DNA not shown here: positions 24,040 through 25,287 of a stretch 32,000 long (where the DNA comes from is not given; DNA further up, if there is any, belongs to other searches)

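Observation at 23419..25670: Fic/Doc cassette sits between two copies of a host segment: a Campbell-type integration or duplication scar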

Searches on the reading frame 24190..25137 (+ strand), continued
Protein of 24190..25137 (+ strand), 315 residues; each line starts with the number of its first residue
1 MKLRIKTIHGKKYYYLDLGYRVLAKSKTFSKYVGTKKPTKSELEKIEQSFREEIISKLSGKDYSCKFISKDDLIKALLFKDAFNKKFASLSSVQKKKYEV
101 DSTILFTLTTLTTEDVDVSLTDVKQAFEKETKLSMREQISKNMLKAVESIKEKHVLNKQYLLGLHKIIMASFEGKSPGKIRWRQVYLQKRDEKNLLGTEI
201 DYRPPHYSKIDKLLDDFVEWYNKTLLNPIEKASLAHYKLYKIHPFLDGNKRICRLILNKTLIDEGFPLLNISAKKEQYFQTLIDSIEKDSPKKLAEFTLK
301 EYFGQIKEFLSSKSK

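Call 36: find_encoding_contigs(protein=P0011, flank=5000, max_places=3)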
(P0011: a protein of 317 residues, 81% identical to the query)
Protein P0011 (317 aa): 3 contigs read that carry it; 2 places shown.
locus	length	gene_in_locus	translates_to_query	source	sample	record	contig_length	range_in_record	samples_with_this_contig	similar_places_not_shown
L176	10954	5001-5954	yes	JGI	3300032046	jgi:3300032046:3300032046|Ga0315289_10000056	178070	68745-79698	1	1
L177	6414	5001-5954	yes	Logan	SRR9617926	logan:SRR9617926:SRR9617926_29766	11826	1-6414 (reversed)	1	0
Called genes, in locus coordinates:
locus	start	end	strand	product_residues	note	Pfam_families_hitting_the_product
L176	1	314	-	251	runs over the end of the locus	PF00535:Glycos_transf_2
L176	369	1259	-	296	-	PF04321:RmlD_sub_bind, PF01073:3Beta_HSD, PF01370:Epimerase, PF02719:Polysacc_synt_2, PF16363:GDP_Man_Dehyd, PF07993:NAD_binding_4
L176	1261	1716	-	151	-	PF00908:dTDP_sugar_isom, PF05523:FdtA, PF14667:Polysacc_synt_C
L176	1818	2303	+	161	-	-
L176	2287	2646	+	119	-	-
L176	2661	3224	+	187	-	PF09874:DUF2101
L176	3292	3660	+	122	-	PF01336:tRNA_anti-codon (weak)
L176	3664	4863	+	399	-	PF01970:TctA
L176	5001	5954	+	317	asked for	PF02661:Fic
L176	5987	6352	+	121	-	PF14464:Prok-JAB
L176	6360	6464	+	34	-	-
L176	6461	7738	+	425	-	PF01676:Metalloenzyme, PF10143:PhosphMutase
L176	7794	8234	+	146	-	-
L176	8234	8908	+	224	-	-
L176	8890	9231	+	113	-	-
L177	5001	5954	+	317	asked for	PF02661:Fic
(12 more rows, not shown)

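Call 40: search_protein_families(library=padloc, proteins=[window:24190-25137:+], max_evalue=0.01)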
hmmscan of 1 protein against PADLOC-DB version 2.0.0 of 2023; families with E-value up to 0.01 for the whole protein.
window:24190-25137:+ (315 aa): 8 families
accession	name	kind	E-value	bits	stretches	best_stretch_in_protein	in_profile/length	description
PDLC03963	SoFic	-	1.2e-25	88.7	1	114-299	68-257/361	-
PDLC04966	PDC-S24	-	3.6e-17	60.4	1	45-266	135-341/497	-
PDLC04837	PDC-S04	-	5.6e-15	53.2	1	155-313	84-230/234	-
PDLC04836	PDC-S04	-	1.1e-12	45.6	1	146-301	77-226/244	-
PDLC04839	PDC-S04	-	8.8e-10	36.6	1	142-289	45-190/205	-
PDLC04840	PDC-S04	-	4.2e-08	31.2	1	191-284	100-198/227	-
PDLC04838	PDC-S04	-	5.1e-06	24.4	1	230-294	131-194/209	-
PDLC04963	PDC-S23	-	0.0035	14.8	1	230-255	230-255/312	-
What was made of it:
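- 24190..25137 (+): Fic gene (315 aa). It is a class II Fic fold with motif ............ and an N-terminal three-stranded sheet plus helix of unknown function. PADLOC SoFic E = 1.2e-25 (call 40).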

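Call 41: search_protein_families(library=ncbifam, proteins=[window:24190-25137:+], max_evalue=0.01)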
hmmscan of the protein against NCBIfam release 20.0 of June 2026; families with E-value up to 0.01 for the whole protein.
window:24190-25137:+ (315 aa): 4 families
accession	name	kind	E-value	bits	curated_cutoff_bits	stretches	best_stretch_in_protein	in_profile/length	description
NF046030.1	ProtAdlyltaseSoFic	equivalog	1.4e-08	34.1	550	1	197-290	145-247/361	protein adenylyltransferase Fic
TIGR02613.1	mob_myst_B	hypoth_equivalog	5.1e-07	29.8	124.4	1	139-261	31-141/186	mobile mystery protein B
NF041381.1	XopAC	subfamily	1.8e-05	23.7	450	1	156-281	304-430/451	XopAC/AvrAC family type III secretion system effector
TIGR01550.1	DOC_P1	subfamily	0.0068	16.6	38.65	0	234-265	57-88/122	type II toxin-antitoxin system death-on-curing family toxin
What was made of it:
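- On SoFic defence system: NCBIfam SoFic scores 34 bits against a cut-off of 550 (calls 40, 41).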

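Call 66: predict_structure(alignment_id=A2)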
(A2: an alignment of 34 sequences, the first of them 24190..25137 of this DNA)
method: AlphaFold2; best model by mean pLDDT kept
length: 315 residues; sequences in the alignment: 34
mean_pLDDT: 92.2   pTM: 0.90
mean pLDDT of the five models: 92.2, 92.1, 90.6, 90.3, 88.7
residues with pLDDT >= 90: 240; 70-90: 69; 50-70: 5; < 50: 1
segments of 3 or more residues with pLDDT < 50: none
pLDDT, mean of each block of 10 residues (from residue 1): 92 95 89 94 93 96 96 98 96 96 97 92 95 95 97 93 94 87 77 80 86 95 97 96 77 96 97 92 89 97 96 69
secondary structure, 60 per line:
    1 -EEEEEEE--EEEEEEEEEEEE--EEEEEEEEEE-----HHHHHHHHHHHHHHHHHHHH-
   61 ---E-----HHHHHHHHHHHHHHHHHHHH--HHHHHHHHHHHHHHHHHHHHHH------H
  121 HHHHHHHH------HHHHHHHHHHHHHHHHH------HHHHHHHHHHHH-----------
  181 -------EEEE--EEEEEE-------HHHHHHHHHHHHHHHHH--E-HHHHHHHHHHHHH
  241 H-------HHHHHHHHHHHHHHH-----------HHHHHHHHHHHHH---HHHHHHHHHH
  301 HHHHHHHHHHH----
elements in order: E2-8 E11-22 E25-34 H40-59 H70-89 H92-113 H120-128 H135-151 H158-169 E188-191 E194-199 H207-223 H228-241 H249-263 H275-287 H291-311

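Call 68: fold_search(model_id=the predicted structure, library=pdb)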
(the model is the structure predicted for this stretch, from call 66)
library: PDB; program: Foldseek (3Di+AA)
matches with E <= 10: 197; with E <= 0.001: 45
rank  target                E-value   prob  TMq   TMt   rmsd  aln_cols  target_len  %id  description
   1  6i7k                  6.4e-09  1.00  0.54  0.51   7.4       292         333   21  Crystal structure of monomeric FICD mutant L258D complexed with MgATP (released 2019-09-25)
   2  4u0z_B                7.7e-09  1.00  0.60  0.58   4.9       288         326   21  Eukaryotic Fic Domain containing protein with bound APCPP (released 2014-12-10)
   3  4u0z_H                8.1e-09  1.00  0.58  0.57   5.0       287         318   21  Eukaryotic Fic Domain containing protein with bound APCPP (released 2014-12-10)
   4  4u0z_E                8.9e-09  1.00  0.57  0.55   7.4       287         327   21  Eukaryotic Fic Domain containing protein with bound APCPP (released 2014-12-10)
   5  4u0z_F                9.4e-09  1.00  0.59  0.58   5.1       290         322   19  Eukaryotic Fic Domain containing protein with bound APCPP (released 2014-12-10)
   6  4u0z_G                9.8e-09  1.00  0.59  0.58   4.2       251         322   20  Eukaryotic Fic Domain containing protein with bound APCPP (released 2014-12-10)
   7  4u0z_D                1.1e-08  1.00  0.60  0.59   3.7       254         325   20  Eukaryotic Fic Domain containing protein with bound APCPP (released 2014-12-10)
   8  4u0z_C                1.3e-08  1.00  0.59  0.57   4.9       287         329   20  Eukaryotic Fic Domain containing protein with bound APCPP (released 2014-12-10)
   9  4u0z_A                1.5e-08  1.00  0.59  0.58   5.1       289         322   19  Eukaryotic Fic Domain containing protein with bound APCPP (released 2014-12-10)
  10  6i7g_B                1.6e-08  1.00  0.57  0.53   7.1       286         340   21  Crystal structure of dimeric wild type FICD complexed with ATP (released 2019-09-25)
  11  6zmd_B                2.0e-08  1.00  0.56  0.53   7.1       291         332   20  Crystal structure of HYPE covalently tethered to BiP bound to AMP-PNP (released 2021-04-14)
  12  9yz5_A                2.1e-08  1.00  0.56  0.54   5.0       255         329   21  human FicD bound with farnesyl pyrophosphate (released 2026-02-25)
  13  4u0u_A                2.1e-08  1.00  0.56  0.53   6.6       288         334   21  Wild type eukaryotic fic domain containing protein with ADP (released 2014-12-10)
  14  4u04_A                2.2e-08  1.00  0.59  0.59   3.7       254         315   23  Structure of a eukaryotic fic domain containing protein (released 2014-12-10)
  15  4u0s_B                2.8e-08  1.00  0.60  0.59   5.0       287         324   21  Structure of Eukaryotic fic domain containing protein with ADP (released 2014-12-10)
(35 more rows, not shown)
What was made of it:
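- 24190..25137 (+): AlphaFold model with pLDDT 92, and top Foldseek hits FICD/HYPE, SoFic and BtFic (calls 66, 68).
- On Fic/Doc (Fido) superfamily, class II Fic: Foldseek hits to FICD, SoFic and BtFic have probability 1.0 and TM-scores of 0.54-0.64 (calls 66, 68).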

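Call 74: search_protein_families(library=pfam, proteins=[L001:15286-18147:+], max_evalue=0.001)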
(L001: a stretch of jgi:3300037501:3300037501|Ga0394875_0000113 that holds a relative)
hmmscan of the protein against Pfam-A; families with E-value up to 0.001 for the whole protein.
L001:15286-18147:+ (954 aa): 0 families

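Call 76: find_encoding_contigs(protein=P0005, flank=3000, max_places=4)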
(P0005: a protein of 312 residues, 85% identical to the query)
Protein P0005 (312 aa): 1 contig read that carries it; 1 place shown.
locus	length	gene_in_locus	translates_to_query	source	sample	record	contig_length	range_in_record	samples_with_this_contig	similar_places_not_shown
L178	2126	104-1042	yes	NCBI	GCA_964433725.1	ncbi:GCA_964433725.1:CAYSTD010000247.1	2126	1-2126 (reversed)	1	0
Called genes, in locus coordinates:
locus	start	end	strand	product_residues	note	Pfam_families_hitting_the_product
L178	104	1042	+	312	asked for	PF02661:Fic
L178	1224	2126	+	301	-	?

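Call 77: find_encoding_contigs(protein=P0016, flank=3000, max_places=4)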
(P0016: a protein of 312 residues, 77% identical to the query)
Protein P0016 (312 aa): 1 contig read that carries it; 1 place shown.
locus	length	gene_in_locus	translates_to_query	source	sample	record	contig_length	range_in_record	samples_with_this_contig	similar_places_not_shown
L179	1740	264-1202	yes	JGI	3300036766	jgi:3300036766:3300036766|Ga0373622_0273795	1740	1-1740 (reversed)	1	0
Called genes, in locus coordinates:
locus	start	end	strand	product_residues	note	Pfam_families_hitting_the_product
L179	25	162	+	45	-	-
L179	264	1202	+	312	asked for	PF02661:Fic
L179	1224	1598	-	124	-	-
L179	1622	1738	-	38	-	?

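Call 90: search_dna_similar(query=window:24190-25137:+, collection=plasmids, mode=protein, max_rows=8)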
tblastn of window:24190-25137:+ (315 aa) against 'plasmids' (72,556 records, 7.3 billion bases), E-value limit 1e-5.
Records with a match: 142; places in all: 144; records where one place covers at least 80% of the query: 0.
Best place of each record, by identity: <60% 142.
By first word of the organism name: Thermus 12; Citrobacter 12; Lactobacillus 7; Bradyrhizobium 7; Mycetohabitans 7; Bacillus 6; Clostridium 6; Agrobacterium 5; Rhodococcus 4; Fusobacterium 4; and 48 more.
By predicted mobility (MOB-suite, as given by PLSDB): non-mobilizable 100; mobilizable 31; conjugative 11.
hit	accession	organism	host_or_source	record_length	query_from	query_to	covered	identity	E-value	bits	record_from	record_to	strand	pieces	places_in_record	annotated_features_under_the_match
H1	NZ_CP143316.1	Methylocystis iwaonis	cell culture,rice rhizosphere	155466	143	299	50%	31.5%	2e-9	66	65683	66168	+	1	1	Fic family protein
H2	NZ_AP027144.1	Methylocystis iwaonis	-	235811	143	299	50%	31.5%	2e-9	66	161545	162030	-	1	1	Fic family protein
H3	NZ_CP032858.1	Bacillus subtilis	cell culture,Cheonggukjang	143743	140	289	48%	32.1%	2e-13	78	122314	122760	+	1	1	Fic family protein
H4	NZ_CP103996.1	Bacillus subtilis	cell culture,Doenjang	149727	140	289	48%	32.1%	2e-13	78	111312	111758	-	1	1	Fic family protein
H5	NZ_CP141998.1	Bacillus subtilis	single cell,fermented soybean food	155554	140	289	48%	32.1%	2e-13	78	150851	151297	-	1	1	Fic family protein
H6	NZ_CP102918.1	Clostridium botulinum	Pate collected as part of botulism ...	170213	156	312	50%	30.2%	3e-12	75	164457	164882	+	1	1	Fic family protein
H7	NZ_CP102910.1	Clostridium botulinum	Homo sapiens,Fecal sample from botulism ...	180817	156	312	50%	30.2%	3e-12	75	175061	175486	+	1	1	Fic family protein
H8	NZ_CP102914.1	Clostridium botulinum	Homo sapiens,Fecal sample from botulism ...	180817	156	312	50%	30.2%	3e-12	75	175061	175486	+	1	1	Fic family protein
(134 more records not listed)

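Call 91: search_dna_similar(query=window:24190-25137:+, collection=phages, mode=protein, max_rows=8)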
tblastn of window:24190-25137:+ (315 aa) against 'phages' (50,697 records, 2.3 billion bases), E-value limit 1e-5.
Records with a match: 2; places in all: 2; records where one place covers at least 80% of the query: 0.
Best place of each record, by identity: <60% 2.
By first word of the organism name: Bacteriophage 2.
By host as written in the record: - 2.
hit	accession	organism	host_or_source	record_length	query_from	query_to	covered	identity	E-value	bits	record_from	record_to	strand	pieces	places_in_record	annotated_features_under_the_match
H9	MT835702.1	Bacteriophage sp.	human fecal samples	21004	201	284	27%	40.5%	8e-10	66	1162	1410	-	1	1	record has no annotation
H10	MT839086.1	Bacteriophage sp.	human fecal samples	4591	207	307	32%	28.8%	3e-7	57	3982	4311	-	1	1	record has no annotation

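Call 97: find_encoding_contigs(protein=P0063, flank=4000, max_places=10)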
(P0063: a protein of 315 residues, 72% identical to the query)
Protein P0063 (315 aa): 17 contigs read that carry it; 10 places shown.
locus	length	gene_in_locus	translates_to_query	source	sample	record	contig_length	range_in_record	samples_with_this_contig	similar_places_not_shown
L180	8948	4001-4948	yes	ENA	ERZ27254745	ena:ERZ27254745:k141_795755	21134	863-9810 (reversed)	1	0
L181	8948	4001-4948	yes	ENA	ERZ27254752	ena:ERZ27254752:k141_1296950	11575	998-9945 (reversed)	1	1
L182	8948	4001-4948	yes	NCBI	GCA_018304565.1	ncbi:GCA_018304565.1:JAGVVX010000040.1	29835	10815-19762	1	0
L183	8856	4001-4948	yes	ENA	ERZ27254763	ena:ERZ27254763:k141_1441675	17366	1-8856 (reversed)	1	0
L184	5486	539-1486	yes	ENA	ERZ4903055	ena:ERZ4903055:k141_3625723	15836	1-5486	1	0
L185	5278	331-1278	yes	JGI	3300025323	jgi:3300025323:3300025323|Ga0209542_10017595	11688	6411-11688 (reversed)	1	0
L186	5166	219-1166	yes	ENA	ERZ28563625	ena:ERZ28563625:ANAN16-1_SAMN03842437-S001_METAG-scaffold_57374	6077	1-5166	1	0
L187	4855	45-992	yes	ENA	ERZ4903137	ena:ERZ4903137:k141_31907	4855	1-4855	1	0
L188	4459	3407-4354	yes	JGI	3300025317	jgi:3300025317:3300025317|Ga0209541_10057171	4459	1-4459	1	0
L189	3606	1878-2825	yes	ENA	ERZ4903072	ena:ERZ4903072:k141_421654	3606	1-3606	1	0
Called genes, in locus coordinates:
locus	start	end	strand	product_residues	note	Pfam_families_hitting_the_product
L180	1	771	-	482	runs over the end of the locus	PF00587:tRNA-synt_2b, PF03129:HGTP_anticodon, PF09180:ProRS-C_1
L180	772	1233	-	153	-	PF01588:tRNA_bind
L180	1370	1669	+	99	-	-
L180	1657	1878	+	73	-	PF10049:DUF2283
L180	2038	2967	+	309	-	PF01636:APH, PF01633:Choline_kinase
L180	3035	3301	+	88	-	PF04014:MazE_antitoxin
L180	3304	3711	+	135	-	PF13470:PIN_3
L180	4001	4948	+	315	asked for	PF02661:Fic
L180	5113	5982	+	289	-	-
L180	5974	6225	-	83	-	PF01541:GIY-YIG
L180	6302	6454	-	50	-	-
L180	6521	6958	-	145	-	PF01641:SelR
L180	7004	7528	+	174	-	-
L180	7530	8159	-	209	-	PF00406:ADK, PF02224:Cytidylate_kin (weak), PF13207:AAA_17, PF13238:AAA_18, PF13671:AAA_33 (weak), PF05191:ADK_lid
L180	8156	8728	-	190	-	PF13238:AAA_18, PF13207:AAA_17 (weak)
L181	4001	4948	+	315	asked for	PF02661:Fic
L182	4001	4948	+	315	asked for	PF02661:Fic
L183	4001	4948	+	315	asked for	PF02661:Fic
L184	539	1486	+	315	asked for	PF02661:Fic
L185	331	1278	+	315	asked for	PF02661:Fic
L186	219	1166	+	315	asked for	PF02661:Fic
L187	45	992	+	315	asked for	PF02661:Fic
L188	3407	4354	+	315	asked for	PF02661:Fic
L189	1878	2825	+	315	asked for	PF02661:Fic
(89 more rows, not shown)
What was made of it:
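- Tried and rejected: P0063, found on 17 contigs, always sits in the same neighbourhood (call 97).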
